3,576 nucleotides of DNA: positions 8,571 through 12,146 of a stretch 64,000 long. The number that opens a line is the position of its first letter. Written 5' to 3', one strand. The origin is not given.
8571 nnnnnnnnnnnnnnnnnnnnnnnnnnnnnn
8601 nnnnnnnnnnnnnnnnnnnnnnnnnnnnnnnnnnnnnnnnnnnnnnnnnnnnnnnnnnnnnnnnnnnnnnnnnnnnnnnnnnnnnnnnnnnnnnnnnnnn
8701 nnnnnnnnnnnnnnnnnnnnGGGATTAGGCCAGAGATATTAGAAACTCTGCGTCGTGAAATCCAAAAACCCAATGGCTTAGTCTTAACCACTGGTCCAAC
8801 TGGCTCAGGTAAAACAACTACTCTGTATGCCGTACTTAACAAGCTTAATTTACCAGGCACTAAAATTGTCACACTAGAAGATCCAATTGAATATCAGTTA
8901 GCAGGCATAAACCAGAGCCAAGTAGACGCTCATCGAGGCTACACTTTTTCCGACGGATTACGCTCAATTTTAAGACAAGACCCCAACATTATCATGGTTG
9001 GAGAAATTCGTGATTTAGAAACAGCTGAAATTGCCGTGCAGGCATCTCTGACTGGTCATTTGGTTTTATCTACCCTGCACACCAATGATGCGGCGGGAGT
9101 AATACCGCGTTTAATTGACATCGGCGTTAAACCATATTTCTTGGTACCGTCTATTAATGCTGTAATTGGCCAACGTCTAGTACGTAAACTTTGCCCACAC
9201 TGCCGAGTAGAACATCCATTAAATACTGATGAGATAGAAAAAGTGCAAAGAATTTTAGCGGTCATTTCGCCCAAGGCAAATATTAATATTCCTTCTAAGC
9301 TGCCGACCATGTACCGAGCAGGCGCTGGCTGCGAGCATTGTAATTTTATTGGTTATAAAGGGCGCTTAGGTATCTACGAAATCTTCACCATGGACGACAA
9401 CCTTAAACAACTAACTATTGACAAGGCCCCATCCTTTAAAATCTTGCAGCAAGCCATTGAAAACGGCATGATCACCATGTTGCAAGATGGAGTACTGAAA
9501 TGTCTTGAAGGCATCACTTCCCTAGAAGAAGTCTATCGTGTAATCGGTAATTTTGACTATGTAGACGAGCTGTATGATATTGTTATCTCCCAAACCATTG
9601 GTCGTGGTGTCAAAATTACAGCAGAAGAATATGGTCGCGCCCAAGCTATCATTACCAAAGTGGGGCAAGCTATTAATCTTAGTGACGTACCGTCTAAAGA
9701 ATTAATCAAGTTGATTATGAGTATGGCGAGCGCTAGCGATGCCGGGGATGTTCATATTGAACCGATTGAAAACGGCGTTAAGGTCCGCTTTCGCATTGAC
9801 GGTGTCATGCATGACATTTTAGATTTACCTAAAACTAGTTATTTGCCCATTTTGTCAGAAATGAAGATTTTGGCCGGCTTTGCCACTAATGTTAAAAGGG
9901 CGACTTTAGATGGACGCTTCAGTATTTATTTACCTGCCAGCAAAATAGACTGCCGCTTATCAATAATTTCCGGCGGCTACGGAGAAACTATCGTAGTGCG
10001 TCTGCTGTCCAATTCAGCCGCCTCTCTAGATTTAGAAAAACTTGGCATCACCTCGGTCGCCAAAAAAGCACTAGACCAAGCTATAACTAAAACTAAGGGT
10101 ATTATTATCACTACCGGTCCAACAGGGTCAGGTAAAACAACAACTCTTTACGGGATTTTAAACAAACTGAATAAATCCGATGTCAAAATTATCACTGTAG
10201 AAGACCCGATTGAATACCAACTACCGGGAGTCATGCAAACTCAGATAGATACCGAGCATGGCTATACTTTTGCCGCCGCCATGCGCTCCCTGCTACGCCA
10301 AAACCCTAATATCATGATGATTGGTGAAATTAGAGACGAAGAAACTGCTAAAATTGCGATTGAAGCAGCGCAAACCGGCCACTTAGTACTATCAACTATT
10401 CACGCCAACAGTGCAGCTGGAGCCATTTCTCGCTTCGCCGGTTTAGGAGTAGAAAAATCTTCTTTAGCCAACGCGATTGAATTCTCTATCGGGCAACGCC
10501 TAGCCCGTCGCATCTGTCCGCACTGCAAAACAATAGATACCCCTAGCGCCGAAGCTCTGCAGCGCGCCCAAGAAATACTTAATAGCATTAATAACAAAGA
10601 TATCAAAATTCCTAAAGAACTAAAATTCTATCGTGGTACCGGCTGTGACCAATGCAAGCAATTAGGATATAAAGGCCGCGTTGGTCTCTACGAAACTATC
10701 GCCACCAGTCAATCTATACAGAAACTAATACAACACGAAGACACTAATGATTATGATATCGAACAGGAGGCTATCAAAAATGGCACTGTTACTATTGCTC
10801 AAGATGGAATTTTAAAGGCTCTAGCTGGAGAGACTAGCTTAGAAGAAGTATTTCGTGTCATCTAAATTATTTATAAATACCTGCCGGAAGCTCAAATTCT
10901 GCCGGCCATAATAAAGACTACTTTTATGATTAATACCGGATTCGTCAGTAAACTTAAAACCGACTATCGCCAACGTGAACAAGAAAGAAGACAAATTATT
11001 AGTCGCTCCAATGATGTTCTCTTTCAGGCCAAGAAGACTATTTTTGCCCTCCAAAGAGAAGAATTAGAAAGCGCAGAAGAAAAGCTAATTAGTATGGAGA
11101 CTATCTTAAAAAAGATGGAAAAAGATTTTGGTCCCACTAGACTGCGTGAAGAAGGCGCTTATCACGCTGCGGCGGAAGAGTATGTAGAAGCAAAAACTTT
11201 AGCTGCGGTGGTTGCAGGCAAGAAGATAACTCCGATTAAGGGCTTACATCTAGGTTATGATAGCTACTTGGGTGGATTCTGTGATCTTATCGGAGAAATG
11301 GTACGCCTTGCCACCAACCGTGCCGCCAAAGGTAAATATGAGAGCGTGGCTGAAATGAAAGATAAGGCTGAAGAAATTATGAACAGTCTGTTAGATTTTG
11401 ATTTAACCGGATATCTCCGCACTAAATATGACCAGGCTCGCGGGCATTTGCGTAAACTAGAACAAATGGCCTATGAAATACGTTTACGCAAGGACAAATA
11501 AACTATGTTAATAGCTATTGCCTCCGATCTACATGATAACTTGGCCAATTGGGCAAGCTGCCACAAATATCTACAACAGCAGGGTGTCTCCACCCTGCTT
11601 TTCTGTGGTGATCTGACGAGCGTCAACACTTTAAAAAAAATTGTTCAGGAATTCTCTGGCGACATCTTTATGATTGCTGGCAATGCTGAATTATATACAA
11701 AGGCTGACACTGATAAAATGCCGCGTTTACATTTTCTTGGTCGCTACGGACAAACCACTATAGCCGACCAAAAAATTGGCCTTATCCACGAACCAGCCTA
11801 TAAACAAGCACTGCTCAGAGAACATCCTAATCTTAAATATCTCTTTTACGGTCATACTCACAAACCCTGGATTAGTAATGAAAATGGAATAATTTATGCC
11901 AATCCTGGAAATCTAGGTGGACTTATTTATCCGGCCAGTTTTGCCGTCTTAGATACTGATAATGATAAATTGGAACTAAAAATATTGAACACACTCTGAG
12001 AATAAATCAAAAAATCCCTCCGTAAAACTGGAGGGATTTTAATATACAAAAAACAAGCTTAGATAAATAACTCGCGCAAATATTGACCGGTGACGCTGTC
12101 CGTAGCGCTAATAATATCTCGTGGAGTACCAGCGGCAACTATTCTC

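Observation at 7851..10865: Two complete PilB/GspE ATPase modules fused in one 1004-aa polypeptide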

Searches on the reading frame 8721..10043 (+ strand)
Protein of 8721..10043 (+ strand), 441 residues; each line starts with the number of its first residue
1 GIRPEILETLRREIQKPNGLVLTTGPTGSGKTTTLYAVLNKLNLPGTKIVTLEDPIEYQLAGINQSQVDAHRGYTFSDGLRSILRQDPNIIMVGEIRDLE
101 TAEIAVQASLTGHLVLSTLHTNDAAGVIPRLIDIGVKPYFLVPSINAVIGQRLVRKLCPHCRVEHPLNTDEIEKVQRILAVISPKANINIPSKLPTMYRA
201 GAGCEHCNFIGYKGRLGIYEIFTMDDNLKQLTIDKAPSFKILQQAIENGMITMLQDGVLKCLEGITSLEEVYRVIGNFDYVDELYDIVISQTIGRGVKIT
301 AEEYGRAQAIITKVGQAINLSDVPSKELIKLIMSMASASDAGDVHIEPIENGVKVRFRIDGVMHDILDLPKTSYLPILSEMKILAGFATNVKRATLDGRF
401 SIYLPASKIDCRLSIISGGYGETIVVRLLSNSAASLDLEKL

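Call 79: predict_structure(alignment_id=A4)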
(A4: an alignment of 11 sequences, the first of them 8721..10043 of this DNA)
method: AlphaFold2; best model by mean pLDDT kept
length: 441 residues; sequences in the alignment: 11
mean_pLDDT: 55.3   pTM: 0.41
mean pLDDT of the five models: 55.3, 52.1, 49.9, 49.9, 49.0
residues with pLDDT >= 90: 7; 70-90: 96; 50-70: 154; < 50: 184
segments of 3 or more residues with pLDDT < 50: 1-3, 17-20, 24-30, 54-74, 119-153, 182-187, 208-281, 283-294, 314-317, 431-441
pLDDT, mean of each block of 10 residues (from residue 1): 51 52 45 55 57 44 41 52 58 58 55 54 38 33 34 58 72 60 51 62 56 36 28 28 31 29 38 44 45 58 79 54 73 86 88 87 84 80 61 58 74 75 82 34 27
secondary structure, 60 per line:
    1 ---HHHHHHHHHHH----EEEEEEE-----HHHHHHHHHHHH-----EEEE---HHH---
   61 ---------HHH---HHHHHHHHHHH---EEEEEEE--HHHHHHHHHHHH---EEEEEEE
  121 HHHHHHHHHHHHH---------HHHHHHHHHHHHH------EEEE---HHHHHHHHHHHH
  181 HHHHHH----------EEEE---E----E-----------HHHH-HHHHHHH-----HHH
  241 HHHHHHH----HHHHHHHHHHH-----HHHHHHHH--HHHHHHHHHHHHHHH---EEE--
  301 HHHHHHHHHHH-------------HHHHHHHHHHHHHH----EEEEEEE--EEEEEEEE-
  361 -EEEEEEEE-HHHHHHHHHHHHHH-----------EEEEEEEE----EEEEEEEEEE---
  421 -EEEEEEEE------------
elements in order: H4-14 E19-25 H31-42 E48-51 H76-86 E90-96 H99-110 E114-120 H121-133 H143-155 E162-165 H169-186 E197-200 H221-224 H226-232 H238-247 H252-262 H268-275 H278-292 E296-298 H301-311 H325-338 E343-349 E352-359 E362-369 H371-384 E396-403 E408-417 E422-429
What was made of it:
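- Tried and rejected: AF2 of CTD1-linker-N2D2, to test for a cis packing unit: uninformative (pLDDT 55, call 79).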

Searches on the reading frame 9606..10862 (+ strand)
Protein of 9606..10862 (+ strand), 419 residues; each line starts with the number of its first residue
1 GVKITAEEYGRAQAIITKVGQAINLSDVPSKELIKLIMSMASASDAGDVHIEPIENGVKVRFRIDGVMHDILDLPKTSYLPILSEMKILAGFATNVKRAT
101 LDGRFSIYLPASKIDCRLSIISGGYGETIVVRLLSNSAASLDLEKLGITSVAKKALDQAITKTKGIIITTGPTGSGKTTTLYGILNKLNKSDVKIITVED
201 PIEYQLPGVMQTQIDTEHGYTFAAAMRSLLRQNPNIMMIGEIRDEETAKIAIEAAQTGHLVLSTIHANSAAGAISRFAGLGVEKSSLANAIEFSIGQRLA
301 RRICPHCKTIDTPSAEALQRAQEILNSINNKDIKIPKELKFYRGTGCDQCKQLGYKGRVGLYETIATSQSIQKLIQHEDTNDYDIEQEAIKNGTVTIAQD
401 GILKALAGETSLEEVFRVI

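Call 46: search_protein_families(library=ncbifam, proteins=[window:9606-10862:+], max_evalue=0.001)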
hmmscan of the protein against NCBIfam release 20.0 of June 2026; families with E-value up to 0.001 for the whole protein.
window:9606-10862:+ (419 aa): 23 families
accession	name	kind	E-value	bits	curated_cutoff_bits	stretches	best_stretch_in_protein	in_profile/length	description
TIGR02533.1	type_II_gspE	equivalog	8.5e-128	427.1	630.25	1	26-418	105-485/486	type II secretion system ATPase GspE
TIGR02538.1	type_IV_pilB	equivalog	9.1e-124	414.1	675.65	1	24-418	175-561/564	type IV-A pilus assembly ATPase PilB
NF007755.0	PRK10436.1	equivalog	6.9e-111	371.2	617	1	22-419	77-459/465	type II secretion system protein GspE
NF053534.1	T4PilAsmATPsTfpB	equivalog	4e-102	342.5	850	1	32-419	203-582/584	type IV pilus assembly ATPase TfpB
NF041000.1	ATPase_ComGA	equivalog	4.9e-69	232.3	300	1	37-300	3-265/267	competence type IV pilus ATPase ComGA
TIGR01420.1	pilT_fam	subfamily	8.6e-48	163.3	319.1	1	36-331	4-296/343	PilT/PilU family type 4a pilus ATPase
TIGR02525.1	plasmid_TraJ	equivalog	3.9e-27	95.2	368.3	1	143-279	132-271/372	plasmid transfer ATPase TraJ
TIGR02524.1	dot_icm_DotB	equivalog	2.5e-22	79.6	463.3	1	154-283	124-262/358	Dot/Icm type IV secretion system ATPase DotB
NF058587.1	archaellum_moto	equivalog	1.1e-20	73.9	550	1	167-280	278-396/527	archaellum flagellar ATPase motor FlaI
TIGR02782.1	TrbB_P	equivalog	5.7e-18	65.2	304.55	1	148-286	121-261/303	P-type conjugative transfer ATPase TrbB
TIGR02788.1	VirB11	equivalog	7.1e-18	64.7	249.95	1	138-291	119-275/308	P-type DNA transfer ATPase VirB11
NF010469.0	PRK13894.1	subfamily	2.1e-15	56.9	508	1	148-298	134-285/320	conjugal transfer ATPase TrbB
TIGR03819.1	heli_sec_ATPase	hypoth_equivalog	9.7e-15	54.6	373.15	1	118-283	132-303/340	TadA family conjugal transfer-associated ATPase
NF010407.0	PRK13833.1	subfamily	1.9e-13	50.5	499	1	149-286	130-268/323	conjugal transfer protein TrbB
NF053672.1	bindosome_BasE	exception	1e-11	44.3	1000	1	160-288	266-399/512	bindosome assembly system ATPase subunit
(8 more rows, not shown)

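Call 70: search_solved_structures(query=window:9606-10862:+, max_evalue=1e-60, show_alignments=3)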
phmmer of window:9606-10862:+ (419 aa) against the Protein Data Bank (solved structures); distinct sequences matched with E-value up to 1e-60: 12.
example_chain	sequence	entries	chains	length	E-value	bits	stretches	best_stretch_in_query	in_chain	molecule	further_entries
5zfr_A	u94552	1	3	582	1.3e-91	310.6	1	26-418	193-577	Type IV pilus biogenesis ATPase PilB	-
6olj_C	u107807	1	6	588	1.4e-89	303.9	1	26-418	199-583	Type IV pilus biogenesis ATPase PilB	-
5tsg_B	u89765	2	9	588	2.7e-89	302.9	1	26-418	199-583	Type IV pilus biogenesis ATPase PilB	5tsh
6f8l_G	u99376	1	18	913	2.8e-88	299.6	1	6-416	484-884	Type IV pilus assembly protein PilF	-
4pht_A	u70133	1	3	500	3.6e-88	299.3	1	26-418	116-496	General secretory pathway protein E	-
5oiu_A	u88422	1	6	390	4.3e-88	299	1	25-416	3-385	Type IV pilus assembly protein PilF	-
5it5_F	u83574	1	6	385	1.1e-87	297.7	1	32-416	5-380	ATP binding motif-containing protein PilF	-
6ejf_A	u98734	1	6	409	1.4e-87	297.4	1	32-416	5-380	Type IV pilus assembly protein PilF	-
4kss_A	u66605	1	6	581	1.6e-87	297.1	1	26-418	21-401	Type II secretion system protein E, hemolysin-coregulated protein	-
4ksr_A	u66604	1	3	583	1.6e-87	297.1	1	26-418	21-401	Type II secretion system protein E, Hemolysin-coregulated protein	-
1p9r_A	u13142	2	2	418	2e-87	296.8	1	26-417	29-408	General secretion pathway protein E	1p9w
3jc8_Ba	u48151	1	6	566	2e-86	293.5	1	25-415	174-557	Type IV-A pilus assembly ATPase PilB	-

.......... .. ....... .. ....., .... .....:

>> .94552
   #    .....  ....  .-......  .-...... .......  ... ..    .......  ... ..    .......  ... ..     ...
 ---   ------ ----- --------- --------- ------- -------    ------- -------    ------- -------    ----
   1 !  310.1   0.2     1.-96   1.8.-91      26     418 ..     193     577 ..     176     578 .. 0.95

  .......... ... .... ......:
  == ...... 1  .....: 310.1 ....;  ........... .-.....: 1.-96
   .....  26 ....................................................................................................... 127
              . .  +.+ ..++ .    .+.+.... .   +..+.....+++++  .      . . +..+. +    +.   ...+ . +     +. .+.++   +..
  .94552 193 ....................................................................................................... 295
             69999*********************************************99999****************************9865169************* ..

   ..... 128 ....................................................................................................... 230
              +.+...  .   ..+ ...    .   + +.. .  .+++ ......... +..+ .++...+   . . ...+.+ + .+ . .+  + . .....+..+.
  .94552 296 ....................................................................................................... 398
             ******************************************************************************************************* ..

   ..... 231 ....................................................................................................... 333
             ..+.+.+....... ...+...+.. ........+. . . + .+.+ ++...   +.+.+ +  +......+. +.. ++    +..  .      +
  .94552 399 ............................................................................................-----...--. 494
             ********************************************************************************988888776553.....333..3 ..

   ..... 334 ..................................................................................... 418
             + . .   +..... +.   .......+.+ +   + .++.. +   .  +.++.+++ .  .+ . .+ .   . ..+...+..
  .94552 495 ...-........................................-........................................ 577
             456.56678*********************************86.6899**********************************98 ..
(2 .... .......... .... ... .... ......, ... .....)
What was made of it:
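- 9606..10862 (+): Motor module 2, residues 586-1004: N2D about 586-731, CTD about 732-1004. NCBIfam GspE 427 bits, PilB 414 bits, PilT 163 bits (call 46). phmmer to Geobacter PilB, E about 1e-89 to 1e-91 (call 70).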

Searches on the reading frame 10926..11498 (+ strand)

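Call 46: search_protein_families(library=ncbifam, proteins=[window:10926-11498:+], max_evalue=0.001)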
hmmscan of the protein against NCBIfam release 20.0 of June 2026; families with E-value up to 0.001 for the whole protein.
window:10926-11498:+ (191 aa): 6 families
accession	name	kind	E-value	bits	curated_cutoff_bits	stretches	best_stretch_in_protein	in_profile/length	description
NF011157.0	PRK14562.1-2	equivalog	2.5e-19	69.8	238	1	8-183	6-182/191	haloacid dehalogenase superfamily protein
NF011161.0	PRK14562.1-6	equivalog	4.2e-19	68.6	228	1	7-186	18-201/218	haloacid dehalogenase superfamily protein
NF011160.0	PRK14562.1-5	equivalog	3e-14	53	291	1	8-177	9-183/213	haloacid dehalogenase superfamily protein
NF011158.0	PRK14562.1-3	equivalog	8.6e-13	48.5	359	1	7-177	6-185/210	haloacid dehalogenase superfamily protein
NF011159.0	PRK14562.1-4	equivalog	1.3e-09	38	269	1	14-177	12-175/198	haloacid dehalogenase superfamily protein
NF011156.0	PRK14562.1-1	equivalog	5.3e-05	23.4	308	1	5-182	11-189/200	haloacid dehalogenase superfamily protein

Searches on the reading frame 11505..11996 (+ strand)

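Call 46: search_protein_families(library=ncbifam, proteins=[window:11505-11996:+], max_evalue=0.001)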
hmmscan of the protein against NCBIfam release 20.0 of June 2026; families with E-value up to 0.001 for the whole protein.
window:11505-11996:+ (164 aa): 3 families
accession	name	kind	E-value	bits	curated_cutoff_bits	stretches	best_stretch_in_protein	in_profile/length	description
TIGR00040.1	yfcE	subfamily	6.5e-17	62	56.25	1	1-157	1-156/158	YfcE family phosphodiesterase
NF006988.0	PRK09453.1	equivalog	4.2e-14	52.8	117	1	1-158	1-167/183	phosphodiesterase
TIGR03729.1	acc_ester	subfamily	0.00023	20.7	148.25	0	3-76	2-86/239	putative phosphoesterase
